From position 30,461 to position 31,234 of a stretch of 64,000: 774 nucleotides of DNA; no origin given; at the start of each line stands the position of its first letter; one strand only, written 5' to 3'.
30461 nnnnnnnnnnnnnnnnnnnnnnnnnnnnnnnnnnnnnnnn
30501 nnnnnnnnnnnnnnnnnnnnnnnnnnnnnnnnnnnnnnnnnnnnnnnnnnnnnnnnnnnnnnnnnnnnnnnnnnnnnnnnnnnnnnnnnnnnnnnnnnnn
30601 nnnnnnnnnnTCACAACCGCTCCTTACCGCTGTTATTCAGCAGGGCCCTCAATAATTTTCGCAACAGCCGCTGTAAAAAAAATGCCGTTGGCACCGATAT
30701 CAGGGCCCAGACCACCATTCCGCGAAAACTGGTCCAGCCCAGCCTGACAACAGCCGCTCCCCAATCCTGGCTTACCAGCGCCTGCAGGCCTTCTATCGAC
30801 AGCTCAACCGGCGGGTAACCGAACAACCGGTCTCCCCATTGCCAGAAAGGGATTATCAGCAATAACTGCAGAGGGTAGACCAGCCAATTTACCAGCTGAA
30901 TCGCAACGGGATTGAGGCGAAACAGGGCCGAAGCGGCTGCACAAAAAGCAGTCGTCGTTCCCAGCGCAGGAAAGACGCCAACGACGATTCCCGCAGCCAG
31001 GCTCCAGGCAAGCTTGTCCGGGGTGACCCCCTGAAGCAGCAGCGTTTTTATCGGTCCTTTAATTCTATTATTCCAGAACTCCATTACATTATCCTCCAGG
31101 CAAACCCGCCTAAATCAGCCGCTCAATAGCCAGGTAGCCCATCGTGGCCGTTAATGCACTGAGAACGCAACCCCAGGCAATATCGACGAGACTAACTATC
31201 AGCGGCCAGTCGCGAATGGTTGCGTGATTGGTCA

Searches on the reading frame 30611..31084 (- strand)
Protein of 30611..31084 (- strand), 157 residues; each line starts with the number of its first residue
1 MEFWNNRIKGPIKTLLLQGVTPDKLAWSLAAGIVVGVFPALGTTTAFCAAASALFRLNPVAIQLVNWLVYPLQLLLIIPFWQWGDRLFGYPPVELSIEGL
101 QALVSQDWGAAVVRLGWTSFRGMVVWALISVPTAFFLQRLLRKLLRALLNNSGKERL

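Call 3: search_protein_families(library=pfam, proteins=[window:30611-31084:-], max_evalue=0.01)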
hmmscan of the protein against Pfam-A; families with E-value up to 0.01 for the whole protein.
window:30611-31084:- (157 aa): 1 family
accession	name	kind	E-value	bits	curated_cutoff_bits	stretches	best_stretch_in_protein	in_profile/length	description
PF09835.14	DUF2062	-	1.3e-12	48.3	27.4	1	13-144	9-140/147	Uncharacterized protein conserved in bacteria (DUF2062)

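Call 8: find_homologous_proteins(query=window:30611-31084:-, max_evalue=0.001)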
Query window:30611-31084:- (157 aa): 274 proteins with E <= 0.001 among 341 candidates; the best 120 are listed.
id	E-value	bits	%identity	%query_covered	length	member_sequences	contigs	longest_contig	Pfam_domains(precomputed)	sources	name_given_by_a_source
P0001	3.1e-97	341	100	100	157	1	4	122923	PF09835.15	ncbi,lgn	-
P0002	2.1e-76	273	82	99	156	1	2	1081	PF09835.15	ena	-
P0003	2.5e-76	273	80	100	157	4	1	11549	PF09835.15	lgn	-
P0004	3.4e-76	273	81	99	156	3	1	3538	PF09835.15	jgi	jgi:uncharacterized protein (DUF2062 family)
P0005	4.5e-76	272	79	100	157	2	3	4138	PF09835.15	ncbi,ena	-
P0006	1.5e-74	267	78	100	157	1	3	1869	PF09835.15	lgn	-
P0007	7.0e-74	265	85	87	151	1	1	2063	PF09835.15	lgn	-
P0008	6.2e-73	262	77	100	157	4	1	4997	PF09835.15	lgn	-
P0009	3.7e-72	260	77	99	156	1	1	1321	PF09835.15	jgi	jgi:uncharacterized protein (DUF2062 family)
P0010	1.8e-59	218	67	96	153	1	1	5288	PF09835.15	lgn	-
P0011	1.5e-53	199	63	97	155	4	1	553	PF09835.15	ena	-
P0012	1.5e-39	154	52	98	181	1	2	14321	PF09835.15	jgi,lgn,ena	-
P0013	1.3e-38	151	53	94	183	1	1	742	PF09835.15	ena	-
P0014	1.3e-34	138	46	96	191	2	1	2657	PF09835.15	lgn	-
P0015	2.1e-34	137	47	83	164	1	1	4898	PF09835.15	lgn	-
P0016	2.4e-34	137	51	94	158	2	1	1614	PF09835.15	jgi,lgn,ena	jgi:uncharacterized protein (DUF2062 family)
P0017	1.3e-32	131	44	99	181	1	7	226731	PF09835.15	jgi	-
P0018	3.5e-32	130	39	97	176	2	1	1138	PF09835.15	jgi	jgi:uncharacterized protein (DUF2062 family)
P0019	3.9e-32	130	41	99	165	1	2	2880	PF09835.15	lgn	-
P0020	6.9e-32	129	47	83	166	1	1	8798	PF09835.15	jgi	jgi:uncharacterized protein (DUF2062 family)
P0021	9.5e-32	128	51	92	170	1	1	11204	PF09835.15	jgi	jgi:uncharacterized protein (DUF2062 family)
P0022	1.3e-31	128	48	92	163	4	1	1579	PF09835.15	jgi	jgi:uncharacterized protein (DUF2062 family)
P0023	1.5e-31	128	45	96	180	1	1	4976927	PF09835.15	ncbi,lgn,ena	-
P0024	2.3e-31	127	52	77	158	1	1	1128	PF09835.15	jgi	-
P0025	3.2e-31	127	48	92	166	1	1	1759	PF09835.15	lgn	-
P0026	4.7e-31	126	42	97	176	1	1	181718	PF09835.15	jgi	-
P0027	7.5e-31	125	45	90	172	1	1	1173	PF09835.15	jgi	jgi:uncharacterized protein (DUF2062 family)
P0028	1.3e-30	125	47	92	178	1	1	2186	PF09835.15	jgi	jgi:uncharacterized protein (DUF2062 family)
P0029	1.6e-30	124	49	83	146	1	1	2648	PF09835.15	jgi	jgi:uncharacterized protein (DUF2062 family)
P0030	2.2e-30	124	46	89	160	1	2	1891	PF09835.15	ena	-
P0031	3.8e-30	123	52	82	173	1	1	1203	PF09835.15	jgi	jgi:uncharacterized protein (DUF2062 family)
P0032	4.7e-30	123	53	80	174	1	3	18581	PF09835.15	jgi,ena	jgi:uncharacterized protein (DUF2062 family)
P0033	6.0e-30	122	52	82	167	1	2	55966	PF09835.15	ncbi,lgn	-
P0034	6.3e-30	122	45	89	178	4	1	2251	PF09835.15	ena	-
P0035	6.9e-30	122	45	94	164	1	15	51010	PF09835.15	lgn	-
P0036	7.2e-30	122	53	80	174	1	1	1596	PF09835.15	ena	-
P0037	9.9e-30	122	44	97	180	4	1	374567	PF09835.15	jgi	jgi:uncharacterized protein (DUF2062 family)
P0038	1.8e-29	121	47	92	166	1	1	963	PF09835.15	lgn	-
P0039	2.3e-29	120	45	97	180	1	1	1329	PF09835.15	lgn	-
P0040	2.7e-29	120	46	97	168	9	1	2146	PF09835.15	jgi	-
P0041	3.0e-29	120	46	97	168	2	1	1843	PF09835.15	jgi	-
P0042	4.7e-29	119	41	94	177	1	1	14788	PF09835.15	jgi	-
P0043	4.7e-29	119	43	96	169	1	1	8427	PF09835.15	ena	-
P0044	4.8e-29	119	44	98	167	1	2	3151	PF09835.15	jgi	jgi:uncharacterized protein (DUF2062 family)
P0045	6.1e-29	119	46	90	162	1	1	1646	PF09835.15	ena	-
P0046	9.5e-29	118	51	80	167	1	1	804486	PF09835.15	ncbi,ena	-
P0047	1.5e-28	118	44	98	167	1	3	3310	PF09835.15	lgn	-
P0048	1.5e-28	118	44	89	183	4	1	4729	PF09835.15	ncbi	-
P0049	1.5e-28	118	45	85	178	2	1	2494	PF09835.15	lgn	-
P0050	1.7e-28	118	47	97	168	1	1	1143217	PF09835.15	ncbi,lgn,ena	-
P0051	1.7e-28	118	47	94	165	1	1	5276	PF09835.15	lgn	-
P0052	1.9e-28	118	43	99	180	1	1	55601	PF09835.15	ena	-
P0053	1.9e-28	118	59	54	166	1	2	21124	PF09835.15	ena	-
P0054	2.6e-28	117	46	97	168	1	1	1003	PF09835.15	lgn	-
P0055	2.9e-28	117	48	82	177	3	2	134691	PF09835.15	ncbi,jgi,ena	-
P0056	2.9e-28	117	51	80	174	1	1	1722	PF09835.15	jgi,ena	-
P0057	8.3e-28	115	50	80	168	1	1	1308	PF09835.15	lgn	-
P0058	1.2e-27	115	47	92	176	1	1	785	PF09835.15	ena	-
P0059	1.8e-27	114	43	97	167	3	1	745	PF09835.15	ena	-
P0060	2.4e-27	114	48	82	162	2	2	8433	PF09835.15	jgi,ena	-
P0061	3.5e-27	113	47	94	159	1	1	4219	PF09835.15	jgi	jgi:uncharacterized protein (DUF2062 family)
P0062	7.7e-27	112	53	64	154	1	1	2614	PF09835.15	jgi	jgi:uncharacterized protein (DUF2062 family)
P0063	9.1e-27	112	44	97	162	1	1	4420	PF09835.15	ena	-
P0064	1.1e-26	112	51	80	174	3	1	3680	PF09835.15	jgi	jgi:uncharacterized protein (DUF2062 family)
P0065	1.8e-26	111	52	82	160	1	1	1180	PF09835.15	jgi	jgi:uncharacterized protein (DUF2062 family)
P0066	2.6e-26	111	47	86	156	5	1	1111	PF09835.15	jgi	jgi:uncharacterized protein (DUF2062 family)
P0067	2.7e-26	111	47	85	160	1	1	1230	PF09835.15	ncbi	-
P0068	5.1e-26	110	43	83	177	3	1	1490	PF09835.15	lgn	-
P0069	6.0e-26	109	46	92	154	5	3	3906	PF09835.15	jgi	jgi:uncharacterized protein (DUF2062 family)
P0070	6.2e-26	109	42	94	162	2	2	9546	PF09835.15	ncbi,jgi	-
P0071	6.8e-26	109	44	97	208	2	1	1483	PF09835.15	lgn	-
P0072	9.3e-26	109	45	92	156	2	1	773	PF09835.15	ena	-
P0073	9.4e-26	109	55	61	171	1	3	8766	PF09835.15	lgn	-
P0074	1.7e-25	108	45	92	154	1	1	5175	PF09835.15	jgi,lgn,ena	-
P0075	2.7e-25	107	46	92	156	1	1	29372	PF09835.15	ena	-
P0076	4.1e-25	107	44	92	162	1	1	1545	PF09835.15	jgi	-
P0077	6.0e-25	106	42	99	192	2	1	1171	PF09835.15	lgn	-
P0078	7.9e-25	106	45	87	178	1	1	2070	PF09835.15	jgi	jgi:uncharacterized protein (DUF2062 family)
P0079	9.7e-25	105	39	98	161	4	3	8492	PF09835.15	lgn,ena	-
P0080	1.2e-24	105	44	92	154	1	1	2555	PF09835.15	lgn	-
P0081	1.3e-24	105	41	94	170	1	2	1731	PF09835.15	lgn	-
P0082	1.3e-24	105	42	97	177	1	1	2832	PF09835.15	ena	-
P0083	1.4e-24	105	42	98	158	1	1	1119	PF09835.15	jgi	jgi:uncharacterized protein (DUF2062 family)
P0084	1.9e-24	105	37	92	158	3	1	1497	PF09835.15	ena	-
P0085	2.2e-24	104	46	92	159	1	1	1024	PF09835.15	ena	-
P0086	2.9e-24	104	44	94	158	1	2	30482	PF09835.15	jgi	jgi:uncharacterized protein (DUF2062 family)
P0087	3.1e-24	104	54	61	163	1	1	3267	PF09835.15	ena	-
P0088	3.9e-24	103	56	61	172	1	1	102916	PF09835.15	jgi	jgi:uncharacterized protein (DUF2062 family)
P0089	3.9e-24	103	48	78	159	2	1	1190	PF09835.15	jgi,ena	-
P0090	4.4e-24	103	45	92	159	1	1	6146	PF09835.15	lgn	-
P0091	4.5e-24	103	40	90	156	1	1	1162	PF09835.15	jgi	jgi:uncharacterized protein (DUF2062 family)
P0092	4.5e-24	103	45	87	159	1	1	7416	PF09835.15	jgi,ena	-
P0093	6.3e-24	103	42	92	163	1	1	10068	PF09835.15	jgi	jgi:uncharacterized protein (DUF2062 family)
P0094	7.9e-24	102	44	91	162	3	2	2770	PF09835.15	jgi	jgi:uncharacterized protein (DUF2062 family)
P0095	9.3e-24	102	45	91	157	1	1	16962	PF09835.15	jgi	jgi:uncharacterized protein (DUF2062 family)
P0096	1.2e-23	102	43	98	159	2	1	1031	PF09835.15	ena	-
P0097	1.3e-23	102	44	92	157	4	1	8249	PF09835.15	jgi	jgi:uncharacterized protein (DUF2062 family)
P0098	1.5e-23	102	42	98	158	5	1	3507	PF09835.15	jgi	jgi:uncharacterized protein (DUF2062 family)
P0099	1.5e-23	102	46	80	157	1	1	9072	PF09835.15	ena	-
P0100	2.3e-23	101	41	92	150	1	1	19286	PF09835.15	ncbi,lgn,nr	ncbi:MAG: DUF2062 domain-containing protein [Deltaproteobacteria bacterium]|nr:DUF2062 domain-contai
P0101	2.3e-23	101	44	92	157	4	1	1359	PF09835.15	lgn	-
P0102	2.8e-23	101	49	71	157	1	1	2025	PF09835.15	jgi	jgi:uncharacterized protein (DUF2062 family)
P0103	3.2e-23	101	48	87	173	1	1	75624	PF09835.15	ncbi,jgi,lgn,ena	jgi:uncharacterized protein (DUF2062 family)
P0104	3.6e-23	100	39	93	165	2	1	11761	PF09835.15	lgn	-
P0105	3.7e-23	100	47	89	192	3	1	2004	PF09835.15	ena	-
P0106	3.8e-23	100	52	67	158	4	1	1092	PF09835.15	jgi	jgi:uncharacterized protein (DUF2062 family)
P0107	4.0e-23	100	58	58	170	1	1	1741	PF09835.15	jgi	jgi:uncharacterized protein (DUF2062 family)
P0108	4.5e-23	100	44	93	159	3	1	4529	PF09835.15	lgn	-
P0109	4.6e-23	100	46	80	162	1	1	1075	PF09835.15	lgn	-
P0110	4.7e-23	100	45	92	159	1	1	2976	PF09835.15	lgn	-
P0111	5.3e-23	100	39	99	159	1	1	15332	PF09835.15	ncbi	-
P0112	6.9e-23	99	40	90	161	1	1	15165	PF09835.15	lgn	-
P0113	7.2e-23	99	46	82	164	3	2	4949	PF09835.15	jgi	jgi:uncharacterized protein (DUF2062 family)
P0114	7.5e-23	99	43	94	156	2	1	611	PF09835.15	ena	-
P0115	7.9e-23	99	44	85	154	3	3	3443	PF09835.15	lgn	-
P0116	8.0e-23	99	41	94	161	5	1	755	PF09835.15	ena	-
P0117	9.3e-23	99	45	93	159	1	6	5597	PF09835.15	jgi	jgi:uncharacterized protein (DUF2062 family)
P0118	1.1e-22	99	53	60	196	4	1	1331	PF09835.15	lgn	-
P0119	1.3e-22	99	44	93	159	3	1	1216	PF09835.15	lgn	-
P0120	1.3e-22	99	44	87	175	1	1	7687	PF09835.15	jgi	jgi:uncharacterized protein (DUF2062 family)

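Call 11: find_encoding_contigs(protein=P0001, flank=10000, max_places=6)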
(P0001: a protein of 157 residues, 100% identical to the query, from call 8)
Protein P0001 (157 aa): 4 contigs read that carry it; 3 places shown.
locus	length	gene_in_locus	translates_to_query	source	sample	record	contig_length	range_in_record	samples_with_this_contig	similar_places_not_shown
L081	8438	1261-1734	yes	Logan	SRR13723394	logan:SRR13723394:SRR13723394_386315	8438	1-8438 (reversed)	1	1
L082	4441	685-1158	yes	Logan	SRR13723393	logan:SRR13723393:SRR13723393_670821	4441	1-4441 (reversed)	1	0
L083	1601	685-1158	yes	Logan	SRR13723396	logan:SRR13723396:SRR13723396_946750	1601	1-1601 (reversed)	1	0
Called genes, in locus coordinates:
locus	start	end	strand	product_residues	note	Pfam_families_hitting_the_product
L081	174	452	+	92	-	PF10967:DUF2769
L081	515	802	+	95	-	PF04248:NTP_transf_9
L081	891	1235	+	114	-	PF09945:DUF2177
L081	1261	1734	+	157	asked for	PF09835:DUF2062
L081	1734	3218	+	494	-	PF02696:SelO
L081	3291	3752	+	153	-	PF07386:DUF1499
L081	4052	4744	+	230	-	PF02683:DsbD_TM, PF13386:DsbD_2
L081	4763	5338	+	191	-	PF08534:Redoxin, PF00578:AhpC-TSA, PF00085:Thioredoxin (faint), PF13098:Thioredoxin_2 (weak)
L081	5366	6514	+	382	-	PF01625:PMSR, PF01641:SelR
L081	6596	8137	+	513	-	PF00117:GATase, PF07722:Peptidase_C26, PF02540:NAD_synthase (weak), PF03054:tRNA_Me_trans (faint), PF00958:GMP_synt_C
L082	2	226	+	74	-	?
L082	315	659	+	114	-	PF09945:DUF2177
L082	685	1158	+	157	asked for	PF09835:DUF2062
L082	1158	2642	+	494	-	PF02696:SelO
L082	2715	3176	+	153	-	PF07386:DUF1499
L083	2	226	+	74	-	?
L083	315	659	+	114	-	PF09945:DUF2177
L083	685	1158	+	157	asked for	PF09835:DUF2062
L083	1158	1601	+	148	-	?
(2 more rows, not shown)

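Call 12: find_encoding_contigs(protein=P0003, flank=8000, max_places=3)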
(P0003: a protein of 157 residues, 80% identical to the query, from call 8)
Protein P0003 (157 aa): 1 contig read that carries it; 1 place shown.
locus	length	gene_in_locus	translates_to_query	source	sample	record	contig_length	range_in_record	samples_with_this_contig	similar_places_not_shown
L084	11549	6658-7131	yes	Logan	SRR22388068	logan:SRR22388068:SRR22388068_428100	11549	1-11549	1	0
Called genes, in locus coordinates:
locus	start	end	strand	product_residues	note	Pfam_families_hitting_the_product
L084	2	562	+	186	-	?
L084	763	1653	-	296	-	PF13354:Beta-lactamase2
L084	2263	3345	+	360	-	PF01625:PMSR, PF01641:SelR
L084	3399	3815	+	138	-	PF09945:DUF2177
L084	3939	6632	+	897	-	PF00690:Cation_ATPase_N, PF00122:E1-E2_ATPase, PF13246:Cation_ATPase, PF00702:Hydrolase, PF08282:Hydrolase_3 (weak), PF00689:Cation_ATPase_C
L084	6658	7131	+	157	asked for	PF09835:DUF2062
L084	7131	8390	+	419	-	PF01266:DAO, PF13450:NAD_binding_8, PF01593:Amino_oxidase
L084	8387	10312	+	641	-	PF07103:DUF1365, PF02353:CMAS, PF13489:Methyltransf_23, PF13847:Methyltransf_31 (weak), PF08241:Methyltransf_11, PF08242:Methyltransf_12, PF13649:Methyltransf_25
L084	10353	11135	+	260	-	PF06966:DUF1295, PF02544:Steroid_dh, PF04191:PEMT (weak)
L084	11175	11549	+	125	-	?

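Call 13: find_encoding_contigs(protein=P0010, flank=8000, max_places=3)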
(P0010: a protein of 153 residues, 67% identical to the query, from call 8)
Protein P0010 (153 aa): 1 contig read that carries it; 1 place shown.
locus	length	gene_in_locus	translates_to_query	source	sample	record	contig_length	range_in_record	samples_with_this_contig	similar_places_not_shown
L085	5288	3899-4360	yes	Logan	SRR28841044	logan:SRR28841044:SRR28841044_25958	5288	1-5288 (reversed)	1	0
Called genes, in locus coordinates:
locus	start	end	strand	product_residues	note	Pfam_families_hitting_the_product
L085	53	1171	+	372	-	PF00089:Trypsin, PF13365:Trypsin_2, PF00595:PDZ (weak), PF13180:PDZ_2, PF17820:PDZ_6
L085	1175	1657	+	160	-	PF02590:SPOUT_MTase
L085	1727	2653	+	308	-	PF14305:ATPgrasp_TupA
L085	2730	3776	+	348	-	PF02129:Peptidase_S15 (faint), PF05448:AXE1 (faint), PF01738:DLH, PF20434:BD-FAE (weak), PF12146:Hydrolase_4 (faint), PF00326:Peptidase_S9 (faint), PF07859:Abhydrolase_3 (weak)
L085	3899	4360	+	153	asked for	PF09835:DUF2062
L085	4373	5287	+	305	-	?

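Call 14: find_encoding_contigs(protein=P0012, flank=8000, max_places=3)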
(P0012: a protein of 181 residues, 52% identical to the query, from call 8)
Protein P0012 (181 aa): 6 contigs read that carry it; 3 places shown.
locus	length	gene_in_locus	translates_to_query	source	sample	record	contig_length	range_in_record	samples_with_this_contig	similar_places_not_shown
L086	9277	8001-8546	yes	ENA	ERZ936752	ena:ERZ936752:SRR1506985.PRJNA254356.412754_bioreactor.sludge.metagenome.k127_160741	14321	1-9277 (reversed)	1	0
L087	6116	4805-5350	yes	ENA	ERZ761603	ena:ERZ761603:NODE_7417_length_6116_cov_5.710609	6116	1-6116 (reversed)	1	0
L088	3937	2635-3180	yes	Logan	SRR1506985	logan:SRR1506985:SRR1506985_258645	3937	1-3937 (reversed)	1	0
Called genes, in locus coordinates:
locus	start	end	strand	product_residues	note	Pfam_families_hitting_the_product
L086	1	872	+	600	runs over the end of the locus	PF00009:GTP_EFTU, PF03144:GTP_EFTU_D2, PF00679:EFG_C, PF06421:LepA_C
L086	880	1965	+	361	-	PF10502:Peptidase_S26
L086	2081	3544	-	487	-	PF08323:Glyco_transf_5, PF13439:Glyco_transf_4 (weak), PF00534:Glycos_transf_1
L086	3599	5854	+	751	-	PF08206:OB_RNB (weak), PF17876:CSD2, PF00773:RNB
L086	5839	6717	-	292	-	-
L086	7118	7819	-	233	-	PF24481:CT398_CC, PF02591:Zn_ribbon_9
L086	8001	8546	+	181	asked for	PF09835:DUF2062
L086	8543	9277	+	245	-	?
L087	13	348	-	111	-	PF08323:Glyco_transf_5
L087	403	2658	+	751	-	PF08206:OB_RNB (weak), PF17876:CSD2, PF00773:RNB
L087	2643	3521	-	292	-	-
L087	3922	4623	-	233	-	PF24481:CT398_CC, PF02591:Zn_ribbon_9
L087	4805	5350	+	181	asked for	PF09835:DUF2062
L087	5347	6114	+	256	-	?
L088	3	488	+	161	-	?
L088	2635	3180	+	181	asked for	PF09835:DUF2062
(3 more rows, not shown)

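Call 17: find_related_loci(query=A1, collection=metagenome_contigs, flank=6000)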
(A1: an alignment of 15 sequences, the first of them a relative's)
Query A1 (157 aa) in metagenome_contigs; peptide patterns used: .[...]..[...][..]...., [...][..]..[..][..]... (x = any residue, [..] = any of these).
339 stretches matched a pattern; 254 encode a relative of the query (tblastn E <= 1e-3); the best 80 are kept; 80 distinct loci.
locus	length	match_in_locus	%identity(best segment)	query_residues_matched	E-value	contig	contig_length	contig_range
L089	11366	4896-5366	78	1-157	8e-74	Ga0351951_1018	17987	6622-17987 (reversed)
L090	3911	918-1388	78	1-157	7e-74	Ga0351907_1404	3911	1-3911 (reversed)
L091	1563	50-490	46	2-148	1e-40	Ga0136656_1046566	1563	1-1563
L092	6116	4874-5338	52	2-155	2e-38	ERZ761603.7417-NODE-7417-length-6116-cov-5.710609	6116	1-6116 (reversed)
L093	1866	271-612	58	1-114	2e-37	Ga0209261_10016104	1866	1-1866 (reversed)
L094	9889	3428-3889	46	3-156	1e-35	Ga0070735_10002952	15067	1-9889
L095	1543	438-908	46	3-155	3e-36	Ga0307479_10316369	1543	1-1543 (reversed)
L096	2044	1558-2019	45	3-156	5e-36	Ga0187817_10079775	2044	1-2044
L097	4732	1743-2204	47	3-156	7e-36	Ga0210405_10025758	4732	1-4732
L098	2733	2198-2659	46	3-156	2e-35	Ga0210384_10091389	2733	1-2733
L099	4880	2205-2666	47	3-156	2e-35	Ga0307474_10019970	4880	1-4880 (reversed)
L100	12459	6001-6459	44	3-155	4e-35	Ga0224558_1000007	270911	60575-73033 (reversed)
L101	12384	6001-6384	50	3-130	4e-35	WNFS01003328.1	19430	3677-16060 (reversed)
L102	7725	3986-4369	50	3-130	4e-35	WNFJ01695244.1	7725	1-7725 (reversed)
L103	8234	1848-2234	50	2-130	6e-35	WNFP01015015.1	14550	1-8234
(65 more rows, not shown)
